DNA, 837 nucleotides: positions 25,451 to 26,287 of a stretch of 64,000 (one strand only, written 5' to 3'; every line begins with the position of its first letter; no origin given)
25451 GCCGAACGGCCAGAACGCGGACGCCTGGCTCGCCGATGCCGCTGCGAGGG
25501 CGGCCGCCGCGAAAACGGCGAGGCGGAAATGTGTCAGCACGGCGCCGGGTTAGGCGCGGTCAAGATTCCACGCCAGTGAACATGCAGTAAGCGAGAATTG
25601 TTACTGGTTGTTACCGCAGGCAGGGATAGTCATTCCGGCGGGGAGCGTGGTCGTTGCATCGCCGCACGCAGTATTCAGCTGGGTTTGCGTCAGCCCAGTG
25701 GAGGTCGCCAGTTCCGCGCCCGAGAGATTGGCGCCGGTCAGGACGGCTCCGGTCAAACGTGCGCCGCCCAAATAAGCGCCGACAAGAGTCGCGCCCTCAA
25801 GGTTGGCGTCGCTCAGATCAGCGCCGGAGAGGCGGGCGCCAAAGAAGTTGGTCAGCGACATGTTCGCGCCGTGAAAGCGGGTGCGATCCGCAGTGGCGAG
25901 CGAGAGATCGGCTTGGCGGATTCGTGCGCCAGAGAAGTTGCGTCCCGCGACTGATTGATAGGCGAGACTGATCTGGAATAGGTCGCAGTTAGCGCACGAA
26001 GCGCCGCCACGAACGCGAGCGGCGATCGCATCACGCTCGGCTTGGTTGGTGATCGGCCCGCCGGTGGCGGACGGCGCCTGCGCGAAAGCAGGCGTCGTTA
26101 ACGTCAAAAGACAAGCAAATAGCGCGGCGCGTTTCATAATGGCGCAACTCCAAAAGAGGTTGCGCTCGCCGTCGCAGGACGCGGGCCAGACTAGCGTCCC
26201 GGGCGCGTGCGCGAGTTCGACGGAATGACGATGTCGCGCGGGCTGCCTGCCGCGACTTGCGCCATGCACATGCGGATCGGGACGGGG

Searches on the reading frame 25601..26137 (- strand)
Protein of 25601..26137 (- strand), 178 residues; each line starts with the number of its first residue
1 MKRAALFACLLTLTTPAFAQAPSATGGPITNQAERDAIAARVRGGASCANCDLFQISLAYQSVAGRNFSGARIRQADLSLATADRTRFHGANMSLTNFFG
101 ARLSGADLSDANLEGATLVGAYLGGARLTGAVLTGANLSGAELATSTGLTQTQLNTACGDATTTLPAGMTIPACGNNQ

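Call 3: search_protein_families(library=pfam, proteins=[window:25601-26137:-], max_evalue=0.01)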
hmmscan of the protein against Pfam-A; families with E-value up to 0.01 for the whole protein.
window:25601-26137:- (178 aa): 3 families
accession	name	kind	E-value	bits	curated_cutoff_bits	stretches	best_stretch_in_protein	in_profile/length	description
PF00805.28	Pentapeptide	-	1.6e-18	66.3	20.2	2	106-143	1-38/40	Pentapeptide repeats (8 copies)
PF13576.12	Pentapeptide_3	-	1.3e-12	48.2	27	2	84-126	2-47/48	Pentapeptide repeats (9 copies)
PF13599.13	Pentapeptide_4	-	6.6e-06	26.5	38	1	85-147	5-67/78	Pentapeptide repeat region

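Call 4: search_protein_families(library=ncbifam, proteins=[window:25601-26137:-], max_evalue=0.01)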
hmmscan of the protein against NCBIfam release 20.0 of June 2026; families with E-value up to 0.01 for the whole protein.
window:25601-26137:- (178 aa): 15 families
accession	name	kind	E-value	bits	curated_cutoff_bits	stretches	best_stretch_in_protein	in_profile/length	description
NF047416.1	penta_HetL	equivalog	1.3e-14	54.2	260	1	47-155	14-126/218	heterocyst differentiation pentapeptide repeat protein HetL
NF052603.1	penta_Alr5209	equivalog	2.8e-13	50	125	1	88-166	20-102/113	Alr5209 family pentapeptide repeat protein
NF011744.0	PRK15197.1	equivalog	4.4e-11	42.5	274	1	56-154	159-256/291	SPI-2 type III secretion system effector PipB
NF011743.0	PRK15196.1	equivalog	5.4e-10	38.7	354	1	66-161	227-322/350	type III secretion system effector PipB2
NF000349.1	mfpA_AE000516.2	equivalog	2.2e-07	30.9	360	1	50-144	56-150/183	pentapeptide repeat protein MfpA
NF000071.4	penta_rpt_QnrA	exception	2.4e-07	30.8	450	1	55-147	73-163/218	QnrA family quinolone resistance pentapeptide repeat protein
NF000056.3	penta_rpt_QnrS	exception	4.4e-06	26.5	460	1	51-144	67-160/218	QnrS family quinolone resistance pentapeptide repeat protein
NF033086.2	penta_rpt_Qnr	equivalog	2.6e-05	24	240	1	55-146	65-156/211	Qnr family pentapeptide repeat protein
NF000421.1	penta_rpt_QnrVC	exception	0.00014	21.9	460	1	46-144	67-160/218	QnrVC family quinolone resistance pentapeptide repeat protein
NF012152.0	penta_rpt_QnrC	exception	0.00025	21.1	500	1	62-143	78-159/221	QnrC family quinolone resistance pentapeptide repeat protein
NF000420.1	penta_rpt_QnrB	exception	0.00029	20.9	460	1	68-145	91-163/214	QnrB family quinolone resistance pentapeptide repeat protein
NF038182.1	penta_rpt_SmQnr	exception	0.00039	20.3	460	1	48-142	67-186/215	SmQnr family pentapeptide repeat protein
NF012151.0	penta_rpt_QnrAS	exception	0.00071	19.7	490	1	69-143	55-159/218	QnrAS family quinolone resistance pentapeptide repeat protein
NF033375.2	penta_rpt_QnrE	exception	0.0015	18.5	480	1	50-145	68-163/214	QnrE family quinolone resistance pentapeptide repeat protein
NF000139.2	penta_rpt_QnrD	exception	0.0044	17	425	1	46-144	64-162/214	QnrD family quinolone resistance pentapeptide repeat protein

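Call 18: find_homologous_proteins(query=window:25601-26137:-, max_evalue=0.00001)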
Query window:25601-26137:- (178 aa): 1085 proteins with E <= 0.00001 among 2482 candidates; the best 120 are listed.
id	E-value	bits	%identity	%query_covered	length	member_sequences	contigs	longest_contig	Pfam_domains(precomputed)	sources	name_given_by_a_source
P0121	2.5e-99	348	94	100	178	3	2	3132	PF13576.13,PF13599.14,PF00805.29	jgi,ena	-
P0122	2.2e-98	345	94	100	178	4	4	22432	PF13576.13,PF13599.14,PF00805.29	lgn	-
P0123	9.2e-98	343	92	100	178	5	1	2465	PF13576.13,PF13599.14,PF00805.29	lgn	-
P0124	2.5e-96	338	92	100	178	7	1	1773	PF13576.13,PF13599.14,PF00805.29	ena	-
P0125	2.8e-96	338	91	100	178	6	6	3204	PF13576.13,PF13599.14,PF00805.29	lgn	-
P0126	2.9e-96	338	91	100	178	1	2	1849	PF13576.13,PF13599.14,PF00805.29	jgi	jgi:uncharacterized protein YjbI with pentapeptide repeats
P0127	5.5e-96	337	92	100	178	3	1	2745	PF13576.13,PF13599.14,PF00805.29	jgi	jgi:uncharacterized protein YjbI with pentapeptide repeats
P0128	5.7e-96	337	91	100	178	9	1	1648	PF13576.13,PF13599.14,PF00805.29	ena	-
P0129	2.7e-95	335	89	100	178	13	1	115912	PF13576.13,PF13599.14,PF00805.29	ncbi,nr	ncbi:MAG: pentapeptide repeat-containing protein [Caulobacteraceae bacterium]|nr:pentapeptide repeat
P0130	1.4e-94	332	90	100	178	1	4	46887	PF13576.13,PF13599.14,PF00805.29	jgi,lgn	-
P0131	2.4e-94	332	89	100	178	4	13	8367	PF13576.13,PF13599.14,PF00805.29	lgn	-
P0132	2.6e-94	331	89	100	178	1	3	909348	PF13576.13,PF00805.29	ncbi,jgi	ncbi:MAG: pentapeptide repeat-containing protein [Hyphomonadaceae bacterium]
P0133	2.9e-94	331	89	100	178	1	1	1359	PF13576.13,PF13599.14,PF00805.29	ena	-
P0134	5.7e-94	330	90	100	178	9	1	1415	PF13576.13,PF13599.14,PF00805.29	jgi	jgi:uncharacterized protein YjbI with pentapeptide repeats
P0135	5.7e-94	330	88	100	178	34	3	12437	PF13576.13,PF13599.14,PF00805.29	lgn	-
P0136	1.2e-93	329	89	100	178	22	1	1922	PF13576.13,PF13599.14,PF00805.29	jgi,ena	-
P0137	3.2e-93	328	87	100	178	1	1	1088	PF13576.13,PF13599.14,PF00805.29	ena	-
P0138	5.9e-93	327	87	100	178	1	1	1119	PF13576.13,PF13599.14,PF00805.29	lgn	-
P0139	9.0e-93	326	88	100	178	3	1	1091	PF13576.13,PF13599.14,PF00805.29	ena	-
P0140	3.3e-92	325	88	100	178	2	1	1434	PF13576.13,PF00805.29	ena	-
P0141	7.7e-92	323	88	100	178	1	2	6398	PF13576.13,PF13599.14,PF00805.29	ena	-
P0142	7.8e-92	323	88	100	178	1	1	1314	PF13576.13,PF13599.14,PF00805.29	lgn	-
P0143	8.1e-92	323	88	100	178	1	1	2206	PF13576.13,PF13599.14,PF00805.29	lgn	-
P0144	1.4e-91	323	87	100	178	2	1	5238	PF13576.13,PF13599.14,PF00805.29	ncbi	-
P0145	1.7e-91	322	87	100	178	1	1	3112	PF13576.13,PF13599.14,PF00805.29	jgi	jgi:uncharacterized protein YjbI with pentapeptide repeats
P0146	2.2e-91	322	86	100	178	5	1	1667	PF13576.13,PF13599.14,PF00805.29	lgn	-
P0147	3.3e-91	321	88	100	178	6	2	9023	PF13576.13,PF13599.14,PF00805.29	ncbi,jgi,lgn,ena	-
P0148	5.9e-91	321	84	100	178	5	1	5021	PF13576.13,PF13599.14,PF00805.29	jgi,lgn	jgi:uncharacterized protein YjbI with pentapeptide repeats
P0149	1.4e-90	319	85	100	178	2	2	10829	PF13576.13,PF13599.14,PF00805.29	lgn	-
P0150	4.1e-90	318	85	100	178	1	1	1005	PF13576.13,PF13599.14,PF00805.29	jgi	jgi:uncharacterized protein YjbI with pentapeptide repeats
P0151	1.9e-89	316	85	100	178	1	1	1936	PF13576.13,PF13599.14,PF00805.29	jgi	jgi:uncharacterized protein YjbI with pentapeptide repeats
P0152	2.5e-89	315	86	100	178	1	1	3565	PF13576.13,PF13599.14,PF00805.29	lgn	-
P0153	2.7e-89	315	88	100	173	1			PF13576.13,PF13599.14,PF00805.29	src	-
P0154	3.2e-89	315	86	98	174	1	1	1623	PF13576.13,PF13599.14,PF00805.29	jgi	-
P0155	3.4e-89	315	84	100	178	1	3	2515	PF13576.13,PF13599.14,PF00805.29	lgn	-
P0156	7.4e-89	314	85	100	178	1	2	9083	PF13576.13,PF13599.14,PF00805.29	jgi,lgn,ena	-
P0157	1.1e-88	313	86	98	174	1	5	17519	PF13576.13,PF13599.14,PF00805.29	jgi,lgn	-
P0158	1.6e-88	313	87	97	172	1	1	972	PF13576.13,PF00805.29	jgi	jgi:uncharacterized protein YjbI with pentapeptide repeats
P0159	2.0e-88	312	86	98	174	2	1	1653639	PF13576.13,PF13599.14,PF00805.29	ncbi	-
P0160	2.2e-88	312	87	98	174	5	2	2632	PF13576.13,PF13599.14,PF00805.29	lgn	-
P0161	4.0e-88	311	86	98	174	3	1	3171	PF13576.13,PF13599.14,PF00805.29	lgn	-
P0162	6.9e-88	311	85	98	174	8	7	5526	PF13576.13,PF13599.14,PF00805.29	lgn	-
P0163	1.1e-87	310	86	98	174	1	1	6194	PF13576.13,PF13599.14,PF00805.29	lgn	-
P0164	1.2e-87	310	84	98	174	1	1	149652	PF13576.13,PF13599.14,PF00805.29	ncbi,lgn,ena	-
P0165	2.5e-87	309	84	100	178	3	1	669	PF13576.13,PF00805.29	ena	-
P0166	3.4e-87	308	86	98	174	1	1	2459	PF13576.13,PF13599.14,PF00805.29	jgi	jgi:uncharacterized protein YjbI with pentapeptide repeats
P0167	3.8e-87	308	85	98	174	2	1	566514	PF13576.13,PF13599.14,PF00805.29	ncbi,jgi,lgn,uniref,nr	ncbi:pentapeptide repeat-containing protein [Terricaulis sp.]|uniref:pentapeptide repeat-containing 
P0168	5.0e-87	308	86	98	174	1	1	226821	PF13576.13,PF13599.14,PF00805.29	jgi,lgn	-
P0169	1.6e-86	306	85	98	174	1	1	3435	PF13576.13,PF13599.14,PF00805.29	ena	-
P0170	1.7e-86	306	85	98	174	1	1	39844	PF13576.13,PF00805.29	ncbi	ncbi:MAG: pentapeptide repeat-containing protein [Caulobacteraceae bacterium]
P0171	7.2e-86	304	84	87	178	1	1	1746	PF13576.13,PF13599.14,PF00805.29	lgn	-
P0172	2.8e-85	302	83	98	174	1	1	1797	PF13576.13,PF13599.14,PF00805.29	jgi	jgi:uncharacterized protein YjbI with pentapeptide repeats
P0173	4.4e-85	301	86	94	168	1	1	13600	PF13576.13,PF13599.14,PF00805.29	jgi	jgi:uncharacterized protein YjbI with pentapeptide repeats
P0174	5.8e-85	301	82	98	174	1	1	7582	PF13576.13,PF13599.14,PF00805.29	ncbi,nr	ncbi:MAG: pentapeptide repeat-containing protein [Phycisphaerales bacterium]|nr:pentapeptide repeat-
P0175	1.3e-84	300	81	100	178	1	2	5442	PF13576.13,PF13599.14,PF00805.29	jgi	jgi:uncharacterized protein YjbI with pentapeptide repeats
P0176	1.4e-83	297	83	98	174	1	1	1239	PF13576.13,PF13599.14,PF00805.29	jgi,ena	-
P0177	2.1e-83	296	83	98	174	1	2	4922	PF13576.13,PF13599.14,PF00805.29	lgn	-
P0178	2.9e-83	296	81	84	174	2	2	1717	PF13576.13,PF00805.29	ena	-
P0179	3.2e-83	295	81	100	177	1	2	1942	PF13576.13,PF13599.14,PF00805.29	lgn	-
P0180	7.4e-83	294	82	98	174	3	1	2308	PF13576.13,PF00805.29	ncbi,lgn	-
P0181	7.9e-83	294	83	98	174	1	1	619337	PF13576.13,PF13599.14,PF00805.29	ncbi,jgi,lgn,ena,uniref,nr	ncbi:MAG TPA: pentapeptide repeat-containing protein [Vitreimonas sp.]|uniref:pentapeptide repeat-co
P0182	1.3e-82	293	79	98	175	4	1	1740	PF13576.13,PF13599.14,PF00805.29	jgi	-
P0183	1.4e-82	293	80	100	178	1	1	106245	PF13576.13,PF00805.29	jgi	jgi:uncharacterized protein YjbI with pentapeptide repeats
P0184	8.2e-82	291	81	98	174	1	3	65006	PF13576.13,PF13599.14,PF00805.29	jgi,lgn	-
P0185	1.2e-81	290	80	98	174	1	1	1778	PF13576.13,PF13599.14,PF00805.29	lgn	-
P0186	1.4e-81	290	82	98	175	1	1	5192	PF13576.13,PF13599.14,PF00805.29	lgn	-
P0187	3.8e-81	289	78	98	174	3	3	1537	PF13576.13,PF00805.29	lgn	-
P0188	5.1e-81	288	79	99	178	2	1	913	PF13576.13,PF13599.14,PF00805.29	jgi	jgi:uncharacterized protein YjbI with pentapeptide repeats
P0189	9.4e-81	287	81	98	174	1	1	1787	PF13576.13,PF13599.14,PF00805.29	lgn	-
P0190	1.0e-80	287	80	98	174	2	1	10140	PF13576.13,PF13599.14,PF00805.29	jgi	jgi:uncharacterized protein YjbI with pentapeptide repeats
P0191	1.9e-80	286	81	98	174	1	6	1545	PF13576.13,PF13599.14,PF00805.29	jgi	jgi:uncharacterized protein YjbI with pentapeptide repeats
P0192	2.5e-80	286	79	98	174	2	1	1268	PF13576.13,PF13599.14,PF00805.29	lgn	-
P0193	6.7e-80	285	76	98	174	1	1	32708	PF13576.13,PF13599.14,PF00805.29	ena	-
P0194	1.3e-79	284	79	98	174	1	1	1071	PF13576.13,PF13599.14,PF00805.29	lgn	-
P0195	1.3e-79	284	77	98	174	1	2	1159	PF13576.13,PF13599.14,PF00805.29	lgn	-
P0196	1.5e-79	283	79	98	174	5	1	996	PF13576.13,PF13599.14,PF00805.29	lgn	-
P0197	6.1e-79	281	78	98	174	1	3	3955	PF13576.13,PF13599.14,PF00805.29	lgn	-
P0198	7.1e-79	281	77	98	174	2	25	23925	PF13576.13,PF13599.14,PF00805.29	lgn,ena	-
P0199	1.6e-78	280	78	98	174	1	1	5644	PF13576.13,PF13599.14,PF00805.29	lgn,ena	-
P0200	1.8e-78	280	77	99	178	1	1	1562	PF13576.13,PF13599.14,PF00805.29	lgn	-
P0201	2.0e-78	280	78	98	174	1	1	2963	PF13576.13,PF13599.14,PF00805.29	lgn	-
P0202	4.7e-78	279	78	98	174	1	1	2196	PF13576.13,PF13599.14,PF00805.29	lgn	-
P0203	1.1e-77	277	77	98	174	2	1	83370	PF13576.13,PF00805.29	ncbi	ncbi:MAG: pentapeptide repeat-containing protein [Hyphomonadaceae bacterium]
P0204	1.2e-77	277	78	98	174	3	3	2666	PF13576.13,PF13599.14,PF00805.29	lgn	-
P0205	2.0e-77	277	77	98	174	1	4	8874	PF13576.13,PF13599.14,PF00805.29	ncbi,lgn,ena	-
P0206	4.3e-77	275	77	98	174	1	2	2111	PF13576.13,PF13599.14,PF00805.29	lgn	-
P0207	4.7e-77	275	76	100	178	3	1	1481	PF13576.13,PF13599.14,PF00805.29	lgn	-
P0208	6.8e-77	275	78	98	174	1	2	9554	PF13576.13,PF13599.14,PF00805.29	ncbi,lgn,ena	-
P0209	2.1e-76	273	78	98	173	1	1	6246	PF13576.13,PF13599.14,PF00805.29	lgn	-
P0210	2.5e-76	273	78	84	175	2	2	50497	PF13576.13,PF13599.14,PF00805.29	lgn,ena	-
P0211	2.5e-76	273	75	98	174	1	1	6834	PF13576.13,PF13599.14,PF00805.29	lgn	-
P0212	2.9e-76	273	78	98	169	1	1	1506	PF13576.13,PF13599.14,PF00805.29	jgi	-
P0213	2.9e-76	273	74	98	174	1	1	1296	PF13576.13,PF13599.14,PF00805.29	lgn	-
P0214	3.1e-76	273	74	98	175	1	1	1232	PF13576.13,PF13599.14,PF00805.29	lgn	-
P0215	3.3e-76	273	78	98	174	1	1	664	PF13576.13,PF13599.14,PF00805.29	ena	-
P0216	4.0e-76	272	75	98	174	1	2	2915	PF13576.13,PF13599.14,PF00805.29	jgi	jgi:uncharacterized protein YjbI with pentapeptide repeats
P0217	4.1e-76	272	78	98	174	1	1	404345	PF13576.13,PF13599.14,PF00805.29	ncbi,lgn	-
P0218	5.5e-76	272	75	100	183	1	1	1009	PF13576.13,PF13599.14,PF00805.29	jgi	jgi:uncharacterized protein YjbI with pentapeptide repeats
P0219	7.0e-76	272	80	88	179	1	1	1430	PF13576.13,PF13599.14,PF00805.29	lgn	-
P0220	7.6e-76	271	73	98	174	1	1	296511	PF13576.13,PF13599.14,PF00805.29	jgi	jgi:uncharacterized protein YjbI with pentapeptide repeats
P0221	1.0e-75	271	77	98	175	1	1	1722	PF13576.13,PF13599.14,PF00805.29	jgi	jgi:uncharacterized protein YjbI with pentapeptide repeats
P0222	1.5e-75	270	74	100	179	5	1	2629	PF13576.13,PF13599.14,PF00805.29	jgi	jgi:uncharacterized protein YjbI with pentapeptide repeats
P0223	1.9e-75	270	74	98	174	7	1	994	PF13576.13,PF13599.14,PF00805.29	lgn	-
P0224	2.3e-75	270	75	98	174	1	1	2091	PF13576.13,PF13599.14,PF00805.29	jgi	jgi:uncharacterized protein YjbI with pentapeptide repeats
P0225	5.4e-75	269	76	98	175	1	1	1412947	PF13576.13,PF00805.29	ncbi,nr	ncbi:hypothetical protein U91I_03314 [alpha proteobacterium U9-1i]|nr:hypothetical protein U91I_0331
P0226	6.9e-75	268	71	100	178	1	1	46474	PF13576.13,PF13599.14,PF00805.29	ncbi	ncbi:MAG: pentapeptide repeat-containing protein [Hyphomonadaceae bacterium]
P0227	6.9e-75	268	75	98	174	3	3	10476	PF13576.13,PF13599.14,PF00805.29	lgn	-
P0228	1.2e-74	268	76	98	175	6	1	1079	PF13576.13,PF13599.14,PF00805.29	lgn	-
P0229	1.5e-74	267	73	99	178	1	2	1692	PF13576.13,PF13599.14,PF00805.29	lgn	-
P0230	1.6e-74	267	78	86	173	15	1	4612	PF13576.13,PF13599.14,PF00805.29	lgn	-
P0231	3.3e-74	266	75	98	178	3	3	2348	PF13576.13,PF13599.14,PF00805.29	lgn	-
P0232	4.4e-74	266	72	98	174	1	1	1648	PF13576.13,PF13599.14,PF00805.29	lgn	-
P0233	1.0e-73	264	72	98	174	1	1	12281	PF13576.13,PF00805.29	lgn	-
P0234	1.1e-73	264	71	98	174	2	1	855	PF13576.13,PF00805.29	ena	-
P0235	1.2e-73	264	74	98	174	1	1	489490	PF13576.13,PF13599.14,PF00805.29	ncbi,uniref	ncbi:pentapeptide repeat-containing protein [Terricaulis sp.]|uniref:pentapeptide repeat-containing 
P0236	1.4e-73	264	74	98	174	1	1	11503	PF13576.13,PF13599.14,PF00805.29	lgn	-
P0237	1.9e-73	264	73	98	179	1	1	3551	PF13576.13,PF13599.14,PF00805.29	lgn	-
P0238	2.0e-73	264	75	98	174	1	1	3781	PF13576.13,PF13599.14,PF00805.29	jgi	jgi:uncharacterized protein YjbI with pentapeptide repeats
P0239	2.0e-73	264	74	98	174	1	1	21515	PF13576.13,PF13599.14,PF00805.29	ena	-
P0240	2.3e-73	263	75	98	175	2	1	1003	PF13576.13,PF13599.14,PF00805.29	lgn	-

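Call 23: search_solved_structures(query=A2, max_evalue=0.001)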
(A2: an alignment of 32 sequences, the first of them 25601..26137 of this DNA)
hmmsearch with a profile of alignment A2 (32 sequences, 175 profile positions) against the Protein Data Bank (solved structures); distinct sequences matched with E-value up to 0.001: 31.
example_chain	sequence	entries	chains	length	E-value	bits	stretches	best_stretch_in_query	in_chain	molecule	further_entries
4yfo_A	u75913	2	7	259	4.1e-38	134.1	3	70-145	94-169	beta1_ex1 | 6beta1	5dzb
5dn0_A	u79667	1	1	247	4.4e-35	124.3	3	64-154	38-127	beta1 t1555 loop variant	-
4yc5_A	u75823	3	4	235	1.2e-33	119.6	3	74-146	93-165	beta1 | beta1 protein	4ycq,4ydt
4yei_A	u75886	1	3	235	1.3e-33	119.5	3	73-146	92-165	beta1mut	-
5dqa_A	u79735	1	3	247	6.3e-31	110.7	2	64-154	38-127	t3284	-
3du1_X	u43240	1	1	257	7.3e-31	110.5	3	49-146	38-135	All3740 protein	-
5dra_A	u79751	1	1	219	1.2e-30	109.8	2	64-157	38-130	3beta1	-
5dns_A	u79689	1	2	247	1.2e-30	109.8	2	64-155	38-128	t1428 beta1 loop design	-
5di5_A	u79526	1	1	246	1.5e-30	109.5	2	64-155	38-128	beta1 t801 loop variant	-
2j8k_A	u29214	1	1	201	4.1e-28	101.6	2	64-157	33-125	NP275-NP276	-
2xty_A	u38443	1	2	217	4.5e-25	91.7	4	50-140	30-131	QNRB1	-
2xtx_A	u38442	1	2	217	1.2e-24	90.3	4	50-139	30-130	QNRB1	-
2o6w_A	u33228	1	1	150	9e-22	80.9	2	62-143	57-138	Repeat Five Residue (Rfr) protein or pentapeptide repeat protein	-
2bm4_A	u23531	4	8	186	5.1e-18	68.7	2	62-143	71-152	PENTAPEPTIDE REPEAT FAMILY PROTEIN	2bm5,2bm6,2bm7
6zt4_A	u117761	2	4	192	3.8e-17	65.9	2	49-131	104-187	Pentapeptide repeat protein MfpA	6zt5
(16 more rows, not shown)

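Call 31: predict_structure(alignment_id=A2)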
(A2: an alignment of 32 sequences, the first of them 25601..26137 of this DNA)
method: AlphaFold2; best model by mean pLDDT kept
length: 178 residues; sequences in the alignment: 32
mean_pLDDT: 86.8   pTM: 0.79
mean pLDDT of the five models: 86.8, 86.2, 85.7, 85.6, 85.1
residues with pLDDT >= 90: 133; 70-90: 12; 50-70: 9; < 50: 24
segments of 3 or more residues with pLDDT < 50: 1-22
pLDDT, mean of each block of 10 residues (from residue 1): 44 37 54 86 94 93 98 96 98 98 99 98 98 98 98 98 98 76
secondary structure, 60 per line:
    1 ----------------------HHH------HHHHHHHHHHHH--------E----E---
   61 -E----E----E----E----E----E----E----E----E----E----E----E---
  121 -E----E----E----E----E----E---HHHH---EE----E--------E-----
elements in order: H32-43 H151-154

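Call 36: fold_search(model_id=the predicted structure, library=pdb)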
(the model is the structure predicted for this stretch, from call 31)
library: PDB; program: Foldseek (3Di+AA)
matches with E <= 10: 233; with E <= 0.001: 54
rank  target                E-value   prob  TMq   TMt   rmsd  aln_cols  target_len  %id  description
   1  4yei_A                5.0e-08  1.00  0.28  0.24  11.2       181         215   26  Beta1mut synthetic solenoid protein (released 2016-03-09)
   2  5dqa_C                9.7e-08  1.00  0.25  0.22  10.7       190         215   28  t3284 loop variant of beta1 (released 2016-08-31)
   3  5dqa_A                1.0e-07  1.00  0.22  0.18  12.7       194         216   26  t3284 loop variant of beta1 (released 2016-08-31)
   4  4yc5                  1.2e-07  1.00  0.23  0.19  11.4       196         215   24  Beta1 synthetic solenoid protein (released 2016-03-09)
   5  4ycq                  1.4e-07  1.00  0.33  0.32  12.2       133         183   29  Beta1 synthetic solenoid protein (released 2016-03-09)
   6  5di5                  1.8e-07  1.00  0.36  0.34   7.1       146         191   27  beta1 t801 loop variant in P3221 (released 2016-08-31)
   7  5dn0                  4.8e-07  1.00  0.29  0.23  11.8       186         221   27  t1555 loop variant (released 2016-08-31)
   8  2j8k                  5.9e-07  1.00  0.37  0.37  11.2       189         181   25  Structure of the fusion of NP275 and NP276, pentapeptide repeat proteins from Nostoc punctiforme (released 2006-12-07)
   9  5dns_B                6.6e-07  1.00  0.50  0.44   6.6       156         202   27  t1428 loop variant in P3221 (released 2016-09-28)
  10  3du1                  6.9e-07  1.00  0.38  0.29   9.0       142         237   28  The 2.0 Angstrom Resolution Crystal Structure of HetL, a Pentapeptide Repeat Protein involved in Heterocyst Differentiat (released 2008-11-11)
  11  4yfo                  7.7e-07  1.00  0.39  0.31   7.1       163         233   26  beta1_ex1 (released 2016-03-16)
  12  2o6w                  1.5e-06  1.00  0.49  0.59   6.4       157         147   24  Crystal Structure of a Pentapeptide Repeat Protein (Rfr23) from the cyanobacterium Cyanothece 51142 (released 2007-12-18)
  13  2bm6                  2.8e-06  1.00  0.40  0.40   5.8       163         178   18  The Structure of MfpA (Rv3361c, C2221 Crystal form). The Pentapeptide Repeat Protein from Mycobacterium tuberculosis Fol (released 2005-06-07)
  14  2xtx_A                3.1e-06  1.00  0.32  0.29   9.1       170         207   19  Structure of QnrB1 (M102R-Trypsin Treated), a plasmid-mediated fluoroquinolone resistance protein (released 2010-10-20)
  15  2g0y                  4.0e-06  1.00  0.30  0.40   7.6       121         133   23  Crystal Structure of a Lumenal Pentapeptide Repeat Protein from Cyanothece sp 51142 at 2.3 Angstrom Resolution. Tetragon (released 2006-11-07)
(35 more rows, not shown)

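Call 47: search_protein_representatives(alignment_id=A2)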
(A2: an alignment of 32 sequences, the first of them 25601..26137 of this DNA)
Query: 32 sequences, 175 profile positions. Proteins with E-value up to 0.001 (for the whole library): 166085; up to 1e-10: 84558; up to 1e-30: 7471. The best 150 are listed.
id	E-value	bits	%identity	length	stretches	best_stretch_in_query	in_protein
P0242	9.2e-211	709.4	-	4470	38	59-172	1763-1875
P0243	2.4e-182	616.9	-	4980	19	51-146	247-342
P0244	5.3e-160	544.1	-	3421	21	27-148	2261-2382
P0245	5.7e-160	544.0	-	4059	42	50-148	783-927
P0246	5.0e-155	527.9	-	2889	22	52-151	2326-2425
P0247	8.1e-152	517.4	-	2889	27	63-144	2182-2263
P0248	4.0e-150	511.9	-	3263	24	66-147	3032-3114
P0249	2.9e-146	499.4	-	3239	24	33-145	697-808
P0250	7.6e-139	475.2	-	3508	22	48-144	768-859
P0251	7.2e-137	468.8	-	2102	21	50-146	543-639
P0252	1.2e-126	435.5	-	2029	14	49-139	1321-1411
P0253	9.2e-126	432.6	-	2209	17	56-143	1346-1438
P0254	7.0e-124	426.5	-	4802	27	71-147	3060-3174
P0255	3.7e-122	420.9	-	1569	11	52-147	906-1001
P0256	6.2e-122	420.1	-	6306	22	65-147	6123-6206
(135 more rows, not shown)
